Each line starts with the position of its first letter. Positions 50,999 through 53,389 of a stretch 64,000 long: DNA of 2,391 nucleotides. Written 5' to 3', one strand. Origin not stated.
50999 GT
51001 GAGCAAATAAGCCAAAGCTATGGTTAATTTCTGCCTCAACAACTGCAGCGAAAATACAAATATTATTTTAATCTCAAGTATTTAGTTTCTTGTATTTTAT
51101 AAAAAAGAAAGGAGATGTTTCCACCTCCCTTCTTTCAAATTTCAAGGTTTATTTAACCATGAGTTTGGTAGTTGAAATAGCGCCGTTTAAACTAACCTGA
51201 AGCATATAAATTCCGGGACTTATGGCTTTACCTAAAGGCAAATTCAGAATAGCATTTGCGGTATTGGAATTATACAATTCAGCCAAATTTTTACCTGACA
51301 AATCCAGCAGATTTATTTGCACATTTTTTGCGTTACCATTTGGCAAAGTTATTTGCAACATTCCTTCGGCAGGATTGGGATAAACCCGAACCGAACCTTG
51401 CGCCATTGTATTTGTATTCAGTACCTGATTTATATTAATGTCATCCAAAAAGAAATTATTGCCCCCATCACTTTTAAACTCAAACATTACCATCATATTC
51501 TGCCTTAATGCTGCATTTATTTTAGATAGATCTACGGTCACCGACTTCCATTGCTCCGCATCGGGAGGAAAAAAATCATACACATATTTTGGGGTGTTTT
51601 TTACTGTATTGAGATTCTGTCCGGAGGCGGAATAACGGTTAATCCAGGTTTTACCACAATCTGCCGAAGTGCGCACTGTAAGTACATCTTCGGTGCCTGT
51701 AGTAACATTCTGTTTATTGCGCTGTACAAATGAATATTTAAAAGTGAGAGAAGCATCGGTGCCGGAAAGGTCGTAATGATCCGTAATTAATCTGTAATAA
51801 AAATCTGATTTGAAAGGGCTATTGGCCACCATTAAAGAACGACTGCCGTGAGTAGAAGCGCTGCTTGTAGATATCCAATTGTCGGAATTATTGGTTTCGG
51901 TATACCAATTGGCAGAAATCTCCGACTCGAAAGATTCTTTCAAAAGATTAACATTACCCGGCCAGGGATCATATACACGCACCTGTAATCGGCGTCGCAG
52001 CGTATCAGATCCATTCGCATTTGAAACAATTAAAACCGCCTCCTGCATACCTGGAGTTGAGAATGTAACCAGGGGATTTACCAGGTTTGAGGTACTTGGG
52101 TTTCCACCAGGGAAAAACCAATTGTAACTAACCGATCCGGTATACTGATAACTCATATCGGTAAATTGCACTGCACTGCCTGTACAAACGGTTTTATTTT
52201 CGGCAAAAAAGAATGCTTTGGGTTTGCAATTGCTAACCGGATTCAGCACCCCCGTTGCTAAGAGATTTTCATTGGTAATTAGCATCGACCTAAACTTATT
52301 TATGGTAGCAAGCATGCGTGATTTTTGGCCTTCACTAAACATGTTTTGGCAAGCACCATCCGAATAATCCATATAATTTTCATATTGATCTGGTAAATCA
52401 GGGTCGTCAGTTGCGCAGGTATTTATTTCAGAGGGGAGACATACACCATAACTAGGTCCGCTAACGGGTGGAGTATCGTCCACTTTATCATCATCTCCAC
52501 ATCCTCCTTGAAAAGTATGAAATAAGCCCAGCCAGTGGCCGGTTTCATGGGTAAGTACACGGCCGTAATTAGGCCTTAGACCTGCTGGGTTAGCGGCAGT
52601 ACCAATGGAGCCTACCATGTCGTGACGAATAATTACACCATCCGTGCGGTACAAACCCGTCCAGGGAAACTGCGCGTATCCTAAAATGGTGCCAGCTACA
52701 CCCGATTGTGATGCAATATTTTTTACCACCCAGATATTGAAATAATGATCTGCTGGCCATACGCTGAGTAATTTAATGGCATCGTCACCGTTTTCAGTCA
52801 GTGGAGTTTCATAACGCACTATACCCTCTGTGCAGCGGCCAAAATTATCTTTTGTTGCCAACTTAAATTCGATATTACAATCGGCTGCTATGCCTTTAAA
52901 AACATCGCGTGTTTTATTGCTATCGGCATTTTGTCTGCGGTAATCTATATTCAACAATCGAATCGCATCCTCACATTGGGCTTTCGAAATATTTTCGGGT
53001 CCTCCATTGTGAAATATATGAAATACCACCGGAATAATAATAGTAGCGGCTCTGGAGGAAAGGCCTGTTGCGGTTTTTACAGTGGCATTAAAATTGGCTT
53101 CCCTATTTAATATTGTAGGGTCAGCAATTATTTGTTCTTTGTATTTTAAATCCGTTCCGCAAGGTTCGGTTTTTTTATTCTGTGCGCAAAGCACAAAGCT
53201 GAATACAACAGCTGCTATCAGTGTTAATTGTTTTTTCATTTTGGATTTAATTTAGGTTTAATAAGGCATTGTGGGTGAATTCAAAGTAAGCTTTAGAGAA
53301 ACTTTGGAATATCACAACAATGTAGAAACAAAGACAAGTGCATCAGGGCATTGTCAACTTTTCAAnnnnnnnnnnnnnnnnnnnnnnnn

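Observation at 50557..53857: M43 T9SS metalloprotease bracketed by two paralogous small secreted proteins of an unrecognised family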

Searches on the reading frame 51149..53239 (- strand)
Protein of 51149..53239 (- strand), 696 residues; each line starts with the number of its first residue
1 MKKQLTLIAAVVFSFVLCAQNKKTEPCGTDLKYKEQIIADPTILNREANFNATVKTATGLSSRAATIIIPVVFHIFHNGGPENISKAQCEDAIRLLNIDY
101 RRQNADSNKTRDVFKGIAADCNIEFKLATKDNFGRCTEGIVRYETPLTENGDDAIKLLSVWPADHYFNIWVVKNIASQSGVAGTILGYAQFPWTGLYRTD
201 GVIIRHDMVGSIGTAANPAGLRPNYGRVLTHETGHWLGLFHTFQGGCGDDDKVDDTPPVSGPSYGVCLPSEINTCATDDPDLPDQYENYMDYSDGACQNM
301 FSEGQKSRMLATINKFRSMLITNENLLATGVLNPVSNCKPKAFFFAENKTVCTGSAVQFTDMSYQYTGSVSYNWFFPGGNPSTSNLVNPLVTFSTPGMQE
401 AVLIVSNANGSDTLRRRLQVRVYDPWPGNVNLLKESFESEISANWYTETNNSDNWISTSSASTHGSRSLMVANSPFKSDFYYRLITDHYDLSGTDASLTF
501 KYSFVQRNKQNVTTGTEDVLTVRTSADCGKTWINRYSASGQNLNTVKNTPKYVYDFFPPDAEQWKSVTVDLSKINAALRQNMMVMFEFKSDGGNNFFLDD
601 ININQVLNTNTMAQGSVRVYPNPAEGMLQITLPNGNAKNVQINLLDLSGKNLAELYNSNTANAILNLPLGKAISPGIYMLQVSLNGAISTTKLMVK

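Call 4: search_protein_families(library=pfam, proteins=[window:51149-53239:-], max_evalue=1)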
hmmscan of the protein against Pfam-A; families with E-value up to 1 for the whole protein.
window:51149-53239:- (696 aa): 9 families
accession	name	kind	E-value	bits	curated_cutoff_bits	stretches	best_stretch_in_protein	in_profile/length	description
PF05572.19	Peptidase_M43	-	7.3e-19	68.6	23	1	159-313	10-151/152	Pregnancy-associated plasma protein-A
PF18962.6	Por_Secre_tail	-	3.9e-10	40.3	27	1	619-695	1-75/75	Secretion system C-terminal sorting domain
PF18911.6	PKD_4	-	2.3e-06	28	27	1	339-422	3-85/85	PKD domain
PF00801.26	PKD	-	0.0034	17.8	23.5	1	350-420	10-80/80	PKD domain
PF13688.12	Reprolysin_5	-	0.016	15.9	27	1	227-270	143-164/196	Metallo-peptidase family M12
PF13583.11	Reprolysin_4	-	0.026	14.6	22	1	219-254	132-165/203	Metallo-peptidase family M12B Reprolysin-like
PF00629.30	MAM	-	0.035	14.4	26.4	1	437-605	3-154/158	MAM domain, meprin/A5/mu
PF00413.30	Peptidase_M10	-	0.054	13.8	24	1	224-243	107-126/159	Matrixin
PF21253.3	Mann_GBD_bact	-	0.23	12.1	27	1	437-501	3-66/143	Mannanase, galactose-binding domain-like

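Call 5: search_protein_families(library=ncbifam, proteins=[window:51149-53239:-], max_evalue=1)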
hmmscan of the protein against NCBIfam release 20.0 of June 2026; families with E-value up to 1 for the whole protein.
window:51149-53239:- (696 aa): 6 families
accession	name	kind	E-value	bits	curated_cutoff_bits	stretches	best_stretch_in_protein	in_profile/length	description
TIGR04183.1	Por_Secre_tail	domain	3.3e-11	43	23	1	619-696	1-72/72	T9SS type A sorting domain-containing protein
TIGR03952.1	metzin_BF0631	equivalog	4e-11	42.5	208.1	2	7-194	3-173/351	zinc-dependent metalloproteinase lipoprotein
NF038113.1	T9SSA_dep_M36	equivalog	4.1e-11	41.8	885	1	590-696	765-869/869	T9SS-dependent M36 family metallopeptidase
NF052644.1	T9SS_DNase_Rie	equivalog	0.0036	16.7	260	1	580-694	144-249/251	T9SS-dependent surface endonuclease, AS87_RS02955 family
NF033628.1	snapalysin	exception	0.017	14.9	300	1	226-248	149-171/207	snapalysin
NF009838.2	PRK13313.1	equivalog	0.092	12.8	200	0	149-175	45-71/108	staphylobilin-forming heme oxygenase IsdI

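Call 62: find_related_loci(query=A5, collection=metagenome_contigs, flank=5000)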
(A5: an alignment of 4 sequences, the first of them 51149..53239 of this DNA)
Query A5 (696 aa) in metagenome_contigs; peptide patterns used: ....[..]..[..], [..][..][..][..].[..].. (x = any residue, [..] = any of these).
600 stretches matched a pattern (row limit reached: there are more); 514 encode a relative of the query (tblastn E <= 1e-3); the best 80 are kept; 80 distinct loci.
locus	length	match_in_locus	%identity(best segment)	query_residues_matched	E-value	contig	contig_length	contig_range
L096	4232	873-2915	50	1-682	0e+0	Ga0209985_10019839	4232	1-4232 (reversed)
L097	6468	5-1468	47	195-682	4e-150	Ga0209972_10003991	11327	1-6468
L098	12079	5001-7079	39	1-695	9e-136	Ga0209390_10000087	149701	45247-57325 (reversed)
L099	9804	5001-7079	39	1-696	7e-136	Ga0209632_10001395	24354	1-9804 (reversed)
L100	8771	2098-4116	39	17-696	4e-134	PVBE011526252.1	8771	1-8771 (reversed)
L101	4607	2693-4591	39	7-654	2e-131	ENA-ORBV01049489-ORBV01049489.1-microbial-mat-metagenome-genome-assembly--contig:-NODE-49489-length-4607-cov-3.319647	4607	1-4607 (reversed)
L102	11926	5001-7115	36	1-694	4e-126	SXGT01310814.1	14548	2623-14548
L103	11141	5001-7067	35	1-684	2e-122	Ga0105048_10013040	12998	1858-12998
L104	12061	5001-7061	37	1-695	9e-122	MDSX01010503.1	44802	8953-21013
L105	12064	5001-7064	37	1-695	1e-121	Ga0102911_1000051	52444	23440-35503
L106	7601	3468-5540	36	12-696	1e-120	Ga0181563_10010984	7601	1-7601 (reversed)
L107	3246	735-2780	37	21-695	2e-124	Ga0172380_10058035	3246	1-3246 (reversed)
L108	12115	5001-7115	36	1-695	4e-120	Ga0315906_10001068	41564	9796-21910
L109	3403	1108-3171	35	5-694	3e-123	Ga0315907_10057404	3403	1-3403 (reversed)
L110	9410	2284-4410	37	1-694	3e-119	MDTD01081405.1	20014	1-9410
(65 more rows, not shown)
